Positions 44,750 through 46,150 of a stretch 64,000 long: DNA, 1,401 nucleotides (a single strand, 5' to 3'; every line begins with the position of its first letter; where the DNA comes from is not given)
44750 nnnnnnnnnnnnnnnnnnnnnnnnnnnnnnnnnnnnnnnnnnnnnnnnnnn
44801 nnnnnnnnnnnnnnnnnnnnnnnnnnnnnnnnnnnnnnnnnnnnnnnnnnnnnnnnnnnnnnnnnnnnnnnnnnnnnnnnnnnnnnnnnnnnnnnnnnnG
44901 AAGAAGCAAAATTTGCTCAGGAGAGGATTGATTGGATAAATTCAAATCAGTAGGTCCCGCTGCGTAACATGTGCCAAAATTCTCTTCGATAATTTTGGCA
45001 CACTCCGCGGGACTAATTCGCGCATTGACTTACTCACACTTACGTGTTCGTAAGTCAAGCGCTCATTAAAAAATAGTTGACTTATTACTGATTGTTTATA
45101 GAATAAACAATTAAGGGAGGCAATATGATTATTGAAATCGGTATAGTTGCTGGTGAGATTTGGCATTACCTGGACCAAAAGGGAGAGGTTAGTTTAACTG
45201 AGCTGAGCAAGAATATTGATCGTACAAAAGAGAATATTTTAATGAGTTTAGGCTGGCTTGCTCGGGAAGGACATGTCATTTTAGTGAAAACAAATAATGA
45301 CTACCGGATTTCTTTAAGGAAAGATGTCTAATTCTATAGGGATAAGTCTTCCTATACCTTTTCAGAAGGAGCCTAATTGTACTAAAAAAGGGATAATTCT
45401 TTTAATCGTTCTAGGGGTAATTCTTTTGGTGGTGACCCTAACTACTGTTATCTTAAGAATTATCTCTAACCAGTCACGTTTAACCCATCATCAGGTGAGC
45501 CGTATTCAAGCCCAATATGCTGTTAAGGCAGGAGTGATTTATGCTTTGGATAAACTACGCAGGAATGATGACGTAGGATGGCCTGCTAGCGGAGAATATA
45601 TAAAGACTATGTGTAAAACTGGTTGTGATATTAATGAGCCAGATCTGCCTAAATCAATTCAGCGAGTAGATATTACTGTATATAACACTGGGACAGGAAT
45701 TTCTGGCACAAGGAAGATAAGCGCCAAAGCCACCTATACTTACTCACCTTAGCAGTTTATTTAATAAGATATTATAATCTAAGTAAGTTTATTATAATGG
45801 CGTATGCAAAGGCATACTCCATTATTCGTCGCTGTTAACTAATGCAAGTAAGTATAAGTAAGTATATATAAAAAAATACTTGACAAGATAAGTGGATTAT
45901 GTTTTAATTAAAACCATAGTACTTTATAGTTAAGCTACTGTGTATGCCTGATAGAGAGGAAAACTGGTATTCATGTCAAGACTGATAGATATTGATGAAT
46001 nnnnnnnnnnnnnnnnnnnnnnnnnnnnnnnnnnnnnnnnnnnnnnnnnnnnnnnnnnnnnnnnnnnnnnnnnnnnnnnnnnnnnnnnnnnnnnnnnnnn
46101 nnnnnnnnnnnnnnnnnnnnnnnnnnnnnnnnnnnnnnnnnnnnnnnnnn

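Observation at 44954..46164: Regulatory module ahead of pilM: stacked palindromes, DUF2582-like wHTH, PilX_N-like protein and an excisionase-family HTH homologous to the element's Xis-like gene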

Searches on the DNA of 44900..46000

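Call 78: search_rna_families(source=window, start=44900, end=46000, threshold=evalue, max_evalue=1)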
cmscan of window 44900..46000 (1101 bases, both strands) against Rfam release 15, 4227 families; matches with E-value up to 1: 1.
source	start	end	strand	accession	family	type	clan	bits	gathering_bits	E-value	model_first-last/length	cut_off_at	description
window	45796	45940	+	RF03159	RAGATH-7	Gene; sRNA;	-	16.9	111.8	0.44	1-208/208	no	RAGATH-7 RNA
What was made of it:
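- Tried and rejected: In the E-value scan of 44900-46000 the only hit was RAGATH-7 at E = 0.44 and 17 bits against a gathering score of 112 (call 78).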

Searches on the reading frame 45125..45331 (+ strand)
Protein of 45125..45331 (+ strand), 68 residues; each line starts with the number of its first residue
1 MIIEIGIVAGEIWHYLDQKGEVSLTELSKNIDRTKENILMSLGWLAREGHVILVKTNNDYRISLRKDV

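Call 6: search_protein_families(library=pfam, proteins=[window:45125-45331:+], max_evalue=0.1)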
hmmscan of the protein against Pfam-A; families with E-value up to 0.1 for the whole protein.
window:45125-45331:+ (68 aa): 4 families
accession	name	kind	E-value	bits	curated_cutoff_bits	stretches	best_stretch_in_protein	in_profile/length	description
PF10771.15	DUF2582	-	4.7e-15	55.9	24.2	1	4-62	5-63/65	Winged helix-turn-helix domain (DUF2582)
PF09012.17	FeoC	-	0.0029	18.1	21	1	11-57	4-50/69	FeoC like transcriptional regulator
PF25212.1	HVO_A0114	-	0.013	15.8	27.6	1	12-63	27-78/84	HVO_A0114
PF13034.12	DUF3895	-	0.049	14.3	25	1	7-58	19-70/77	Protein of unknown function (DUF3895)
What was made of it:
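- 45125..45331 (+): 68-aa DUF2582 winged-helix protein. PF10771, E = 4.7e-15 (call 6).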

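Call 35: search_solved_structures(query=window:45125-45331:+, max_evalue=1, show_alignments=2)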
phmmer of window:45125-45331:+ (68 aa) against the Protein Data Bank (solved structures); distinct sequences matched with E-value up to 1: 11.
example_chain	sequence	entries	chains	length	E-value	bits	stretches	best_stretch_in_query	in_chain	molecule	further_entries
2l02_A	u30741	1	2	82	8.4e-09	38.6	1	5-58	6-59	Uncharacterized protein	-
2l01_A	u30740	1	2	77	0.0066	20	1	5-60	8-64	Uncharacterized protein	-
3bja_A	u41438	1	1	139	0.039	17.5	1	12-64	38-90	Transcriptional regulator, MarR family, putative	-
4rs8_A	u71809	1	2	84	0.067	16.8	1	16-57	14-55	AspA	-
5k1y_C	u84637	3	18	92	0.091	16.4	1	16-57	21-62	AspA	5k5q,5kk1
5k5o_A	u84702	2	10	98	0.11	16.2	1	16-57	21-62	AspA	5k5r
7bn9_A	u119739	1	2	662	0.23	15.1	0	3-59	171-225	Penicillin-binding protein 3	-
1oba_A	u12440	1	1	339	0.31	14.7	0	10-45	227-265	LYSOZYME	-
1h09_A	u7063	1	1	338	0.31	14.7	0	10-45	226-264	LYSOZYME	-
2ixv_A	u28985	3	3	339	0.31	14.7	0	10-45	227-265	LYSOZYME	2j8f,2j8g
2ixu_A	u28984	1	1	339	0.31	14.7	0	10-45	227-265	LYSOZYME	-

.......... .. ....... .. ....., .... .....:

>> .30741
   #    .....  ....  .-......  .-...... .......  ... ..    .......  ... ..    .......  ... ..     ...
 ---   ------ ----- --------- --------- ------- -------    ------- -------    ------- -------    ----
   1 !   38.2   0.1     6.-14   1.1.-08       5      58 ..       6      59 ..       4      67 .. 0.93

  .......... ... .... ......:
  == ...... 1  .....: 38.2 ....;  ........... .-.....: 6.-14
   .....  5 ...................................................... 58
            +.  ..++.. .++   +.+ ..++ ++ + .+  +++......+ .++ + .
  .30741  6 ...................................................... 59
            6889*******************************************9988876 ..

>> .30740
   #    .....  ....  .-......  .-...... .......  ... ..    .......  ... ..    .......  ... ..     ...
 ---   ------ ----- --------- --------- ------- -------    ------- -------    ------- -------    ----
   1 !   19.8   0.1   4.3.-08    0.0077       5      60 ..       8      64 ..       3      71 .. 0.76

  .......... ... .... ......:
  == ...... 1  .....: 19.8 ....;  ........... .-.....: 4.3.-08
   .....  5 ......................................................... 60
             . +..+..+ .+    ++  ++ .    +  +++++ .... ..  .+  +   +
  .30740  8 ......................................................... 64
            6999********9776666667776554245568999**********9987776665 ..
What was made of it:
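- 45125..45331 (+): PDB 2L02, E = 8e-9 (call 35).
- On DUF2582 (PF10771) winged helix: PDB 2L02 E = 8.4e-9, 2L01 E = 0.007 (call 35).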

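Call 50: find_homologous_proteins(query=window:45125-45331:+, max_evalue=0.001)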
Query window:45125-45331:+ (68 aa): 3029 proteins with E <= 0.001 among 3029 candidates; the best 120 are listed.
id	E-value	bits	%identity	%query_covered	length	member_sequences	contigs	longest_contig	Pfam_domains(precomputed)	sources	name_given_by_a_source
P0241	8.2e-37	141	100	100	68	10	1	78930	PF10771.16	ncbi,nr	ncbi:MAG: winged helix-turn-helix domain-containing protein [Candidatus Omnitrophica bacterium]|nr:w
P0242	5.2e-34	132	91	100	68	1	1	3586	PF10771.16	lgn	-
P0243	3.2e-33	130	91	100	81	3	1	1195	PF10771.16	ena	-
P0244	9.6e-33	128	88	100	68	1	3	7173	PF10771.16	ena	-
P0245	1.0e-32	128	91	100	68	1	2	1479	PF10771.16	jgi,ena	-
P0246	1.2e-32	128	88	100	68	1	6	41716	PF10771.16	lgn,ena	-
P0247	3.3e-32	127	88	100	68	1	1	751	PF10771.16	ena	-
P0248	5.9e-32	126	88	100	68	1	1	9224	PF10771.16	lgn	-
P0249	6.7e-32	126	88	100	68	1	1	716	PF10771.16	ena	-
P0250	9.8e-32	125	87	100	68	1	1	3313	PF10771.16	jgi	-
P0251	2.2e-31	124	87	100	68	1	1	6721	PF10771.16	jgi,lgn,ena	-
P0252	2.3e-31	124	85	100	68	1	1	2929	PF10771.16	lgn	-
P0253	3.3e-31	123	87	100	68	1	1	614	PF10771.16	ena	-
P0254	6.2e-31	123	84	100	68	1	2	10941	PF10771.16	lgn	-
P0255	6.4e-31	123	85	100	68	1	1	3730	PF10771.16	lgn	-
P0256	6.8e-31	123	84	100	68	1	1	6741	PF10771.16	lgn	-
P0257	9.0e-31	122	84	100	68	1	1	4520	PF10771.16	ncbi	-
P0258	9.6e-31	122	85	99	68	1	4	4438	PF10771.16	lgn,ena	-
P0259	1.0e-30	122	87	99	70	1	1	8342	PF10771.16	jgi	-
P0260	1.1e-30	122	84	100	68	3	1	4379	PF10771.16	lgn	-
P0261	1.2e-30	122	84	100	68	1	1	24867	PF10771.16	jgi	-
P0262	1.2e-30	122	84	100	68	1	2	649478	PF10771.16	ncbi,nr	ncbi:MAG: winged helix-turn-helix domain-containing protein [Candidatus Omnitrophica bacterium]|nr:w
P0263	1.3e-30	122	84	100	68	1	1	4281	PF10771.16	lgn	-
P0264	1.3e-30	122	85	100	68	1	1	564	PF10771.16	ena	-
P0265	1.4e-30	122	85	100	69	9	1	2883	PF10771.16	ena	-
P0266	2.4e-30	121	85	99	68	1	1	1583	PF10771.16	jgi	-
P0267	2.4e-30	121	85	99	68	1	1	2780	PF10771.16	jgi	-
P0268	2.8e-30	121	85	100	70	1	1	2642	PF10771.16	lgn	-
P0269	3.3e-30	120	87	99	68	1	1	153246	PF10771.16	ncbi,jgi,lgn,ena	ncbi:MAG: winged helix-turn-helix domain-containing protein [Candidatus Omnitrophota bacterium]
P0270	3.4e-30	120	84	100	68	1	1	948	PF10771.16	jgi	-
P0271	3.5e-30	120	82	100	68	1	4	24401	PF10771.16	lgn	-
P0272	3.9e-30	120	84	100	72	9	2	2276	PF10771.16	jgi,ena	jgi:hypothetical protein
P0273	4.1e-30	120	85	100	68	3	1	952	PF10771.16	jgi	jgi:hypothetical protein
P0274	4.4e-30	120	85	100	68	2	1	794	PF10771.16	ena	-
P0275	5.3e-30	120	85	100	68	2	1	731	PF10771.16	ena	-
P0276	5.5e-30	120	84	100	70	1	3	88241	PF10771.16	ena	-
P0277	5.9e-30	120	82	100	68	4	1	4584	PF10771.16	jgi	jgi:Mn-dependent DtxR family transcriptional regulator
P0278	6.0e-30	120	86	100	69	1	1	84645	PF10771.16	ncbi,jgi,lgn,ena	ncbi:MAG: winged helix-turn-helix domain-containing protein [Candidatus Omnitrophota bacterium]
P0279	6.7e-30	119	82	99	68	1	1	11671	PF10771.16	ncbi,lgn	-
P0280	6.8e-30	119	82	100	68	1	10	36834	PF10771.16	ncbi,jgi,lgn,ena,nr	ncbi:MAG: hypothetical protein COV71_01180 [Candidatus Omnitrophica bacterium CG11_big_fil_rev_8_21_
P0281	8.3e-30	119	82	100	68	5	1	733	PF10771.16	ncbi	-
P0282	8.4e-30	119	84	100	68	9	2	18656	PF10771.16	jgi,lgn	jgi:hypothetical protein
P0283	8.5e-30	119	82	100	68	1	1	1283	PF10771.16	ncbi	-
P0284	8.8e-30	119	82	100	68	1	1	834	PF10771.16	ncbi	-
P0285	1.0e-29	119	85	100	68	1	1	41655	PF10771.16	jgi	jgi:hypothetical protein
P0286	1.2e-29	119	82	100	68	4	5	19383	PF10771.16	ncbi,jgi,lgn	jgi:hypothetical protein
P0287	1.5e-29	118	86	97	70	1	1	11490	PF10771.16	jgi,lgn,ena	-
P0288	1.7e-29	118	82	100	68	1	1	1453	PF10771.16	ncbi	-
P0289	1.8e-29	118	81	100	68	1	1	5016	PF10771.16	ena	-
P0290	2.5e-29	118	81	100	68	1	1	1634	PF10771.16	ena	-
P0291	3.2e-29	117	79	100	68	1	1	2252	PF10771.16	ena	-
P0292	3.3e-29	117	82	100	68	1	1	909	PF10771.16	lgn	-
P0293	3.4e-29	117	84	99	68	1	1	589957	PF10771.16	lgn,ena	-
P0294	3.5e-29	117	82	100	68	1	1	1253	PF10771.16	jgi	-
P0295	4.7e-29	117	79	82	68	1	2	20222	PF10771.16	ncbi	ncbi:MAG: winged helix-turn-helix domain-containing protein [Candidatus Omnitrophota bacterium]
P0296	5.0e-29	117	81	100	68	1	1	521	PF10771.16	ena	-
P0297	6.0e-29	116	81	100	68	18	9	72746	PF10771.16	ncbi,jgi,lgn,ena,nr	ncbi:MAG: winged helix-turn-helix domain-containing protein [Candidatus Omnitrophica bacterium]|jgi:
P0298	6.3e-29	116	81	100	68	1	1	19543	PF10771.16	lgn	-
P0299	6.4e-29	116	82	99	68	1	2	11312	PF10771.16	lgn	-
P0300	8.5e-29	116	79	100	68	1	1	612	PF10771.16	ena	-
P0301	8.9e-29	116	79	100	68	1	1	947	PF10771.16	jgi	-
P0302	1.4e-28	115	84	100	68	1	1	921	PF10771.16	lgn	-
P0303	2.2e-28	115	81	100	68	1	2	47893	PF10771.16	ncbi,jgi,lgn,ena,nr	ncbi:MAG: winged helix-turn-helix domain-containing protein [Candidatus Omnitrophica bacterium]|jgi:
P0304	2.3e-28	115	82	100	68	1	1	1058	PF10771.16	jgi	-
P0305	2.3e-28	115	78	100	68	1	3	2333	PF10771.16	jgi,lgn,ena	-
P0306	2.4e-28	114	79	100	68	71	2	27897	PF10771.16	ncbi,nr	ncbi:MAG: winged helix-turn-helix domain-containing protein [Candidatus Omnitrophica bacterium]|nr:w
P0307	2.5e-28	114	77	82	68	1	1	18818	PF10771.16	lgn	-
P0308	2.5e-28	114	81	100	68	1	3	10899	PF10771.16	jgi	jgi:Winged helix-turn-helix domain (DUF2582)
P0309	2.9e-28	114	84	100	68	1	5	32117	PF10771.16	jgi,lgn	-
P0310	3.2e-28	114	79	100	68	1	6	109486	PF10771.16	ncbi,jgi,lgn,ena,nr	ncbi:MAG: winged helix-turn-helix domain-containing protein [Candidatus Omnitrophica bacterium]|nr:w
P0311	3.8e-28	114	78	100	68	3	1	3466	PF10771.16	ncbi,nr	ncbi:MAG: winged helix-turn-helix domain-containing protein [Candidatus Omnitrophica bacterium]|nr:w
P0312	3.9e-28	114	82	99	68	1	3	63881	PF10771.16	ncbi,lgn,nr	ncbi:MAG: winged helix-turn-helix domain-containing protein [Candidatus Omnitrophica bacterium]|nr:w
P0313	4.6e-28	114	79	100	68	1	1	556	PF10771.16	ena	-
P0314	4.6e-28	114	79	100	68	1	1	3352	PF10771.16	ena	-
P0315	4.7e-28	114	78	100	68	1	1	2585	PF10771.16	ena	-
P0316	4.7e-28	114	78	100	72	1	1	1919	PF10771.16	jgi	-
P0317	5.2e-28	113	81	99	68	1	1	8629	PF10771.16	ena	-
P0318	6.5e-28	113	78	100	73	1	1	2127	PF10771.16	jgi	jgi:hypothetical protein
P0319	9.8e-28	113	78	100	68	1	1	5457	PF10771.16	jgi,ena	jgi:hypothetical protein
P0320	1.0e-27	112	78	100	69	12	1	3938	PF10771.16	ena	-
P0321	1.0e-27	112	76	100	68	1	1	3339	PF10771.16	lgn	-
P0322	1.2e-27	112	75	100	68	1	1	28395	PF10771.16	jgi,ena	-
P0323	1.2e-27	112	73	82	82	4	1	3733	PF10771.16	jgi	-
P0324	1.3e-27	112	75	100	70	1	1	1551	PF10771.16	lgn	-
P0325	1.4e-27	112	76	100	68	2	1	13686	PF10771.16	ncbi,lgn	-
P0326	1.7e-27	112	75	100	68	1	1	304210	PF10771.16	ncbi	ncbi:MAG: winged helix-turn-helix domain-containing protein [Candidatus Omnitrophota bacterium]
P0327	2.1e-27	112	73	82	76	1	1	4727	PF10771.16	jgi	jgi:Winged helix-turn-helix domain (DUF2582)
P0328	2.1e-27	112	79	100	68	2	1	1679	PF10771.16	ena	-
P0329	2.2e-27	111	75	100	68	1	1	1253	PF10771.16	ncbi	-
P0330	2.3e-27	111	76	100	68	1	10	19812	PF10771.16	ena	-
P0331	2.3e-27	111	78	100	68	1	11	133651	PF10771.16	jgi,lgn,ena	jgi:hypothetical protein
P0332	2.3e-27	111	78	100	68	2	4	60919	PF10771.16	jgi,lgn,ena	-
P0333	2.3e-27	111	74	100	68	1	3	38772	PF10771.16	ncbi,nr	ncbi:MAG: winged helix-turn-helix domain-containing protein [Candidatus Omnitrophica bacterium]|nr:w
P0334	2.4e-27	111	76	100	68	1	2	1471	PF10771.16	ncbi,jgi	-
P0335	2.4e-27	111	81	99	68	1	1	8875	PF10771.16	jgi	-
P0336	3.4e-27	111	78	99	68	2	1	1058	PF10771.16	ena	-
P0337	3.6e-27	111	79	100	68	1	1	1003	PF10771.16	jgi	jgi:hypothetical protein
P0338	3.6e-27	111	78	99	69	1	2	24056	PF10771.16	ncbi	-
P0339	3.6e-27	111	75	100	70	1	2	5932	PF10771.16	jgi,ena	jgi:hypothetical protein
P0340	3.7e-27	111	75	100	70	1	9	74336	PF10771.16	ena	-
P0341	3.7e-27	111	78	100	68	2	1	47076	PF10771.16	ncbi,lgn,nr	ncbi:MAG: winged helix-turn-helix domain-containing protein [Candidatus Omnitrophica bacterium]|nr:w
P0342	3.7e-27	111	76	100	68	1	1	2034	PF10771.16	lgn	-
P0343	3.8e-27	111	76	100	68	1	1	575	PF10771.16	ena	-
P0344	4.5e-27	110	72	100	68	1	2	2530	PF10771.16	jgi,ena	jgi:DNA-binding transcriptional ArsR family regulator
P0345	4.6e-27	110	75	100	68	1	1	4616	PF10771.16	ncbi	-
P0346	4.6e-27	110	78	100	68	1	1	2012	PF10771.16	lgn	-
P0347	4.7e-27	110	78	100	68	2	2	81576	PF10771.16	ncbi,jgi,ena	-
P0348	4.7e-27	110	76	100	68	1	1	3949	PF10771.16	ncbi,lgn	-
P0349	4.7e-27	110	76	100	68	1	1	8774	PF10771.16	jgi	-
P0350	4.8e-27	110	75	100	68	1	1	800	PF10771.16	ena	-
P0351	4.8e-27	110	76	100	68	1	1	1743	PF10771.16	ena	-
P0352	4.9e-27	110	78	100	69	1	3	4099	PF10771.16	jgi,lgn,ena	-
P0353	5.1e-27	110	78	99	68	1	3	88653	PF10771.16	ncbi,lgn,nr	ncbi:MAG: winged helix-turn-helix domain-containing protein [Candidatus Omnitrophica bacterium]|nr:w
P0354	6.3e-27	110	76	100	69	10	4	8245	PF10771.16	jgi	-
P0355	6.4e-27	110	72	100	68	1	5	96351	PF10771.16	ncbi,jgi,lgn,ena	ncbi:MAG: winged helix-turn-helix domain-containing protein [Candidatus Omnitrophota bacterium]|jgi:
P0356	6.4e-27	110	76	100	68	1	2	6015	PF10771.16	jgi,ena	-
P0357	6.5e-27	110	76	99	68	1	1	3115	PF10771.16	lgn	-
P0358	6.6e-27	110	74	100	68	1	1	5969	PF10771.16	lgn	-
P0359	6.8e-27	110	75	99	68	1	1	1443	PF10771.16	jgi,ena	jgi:hypothetical protein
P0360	7.3e-27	110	75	99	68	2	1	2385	PF10771.16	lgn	-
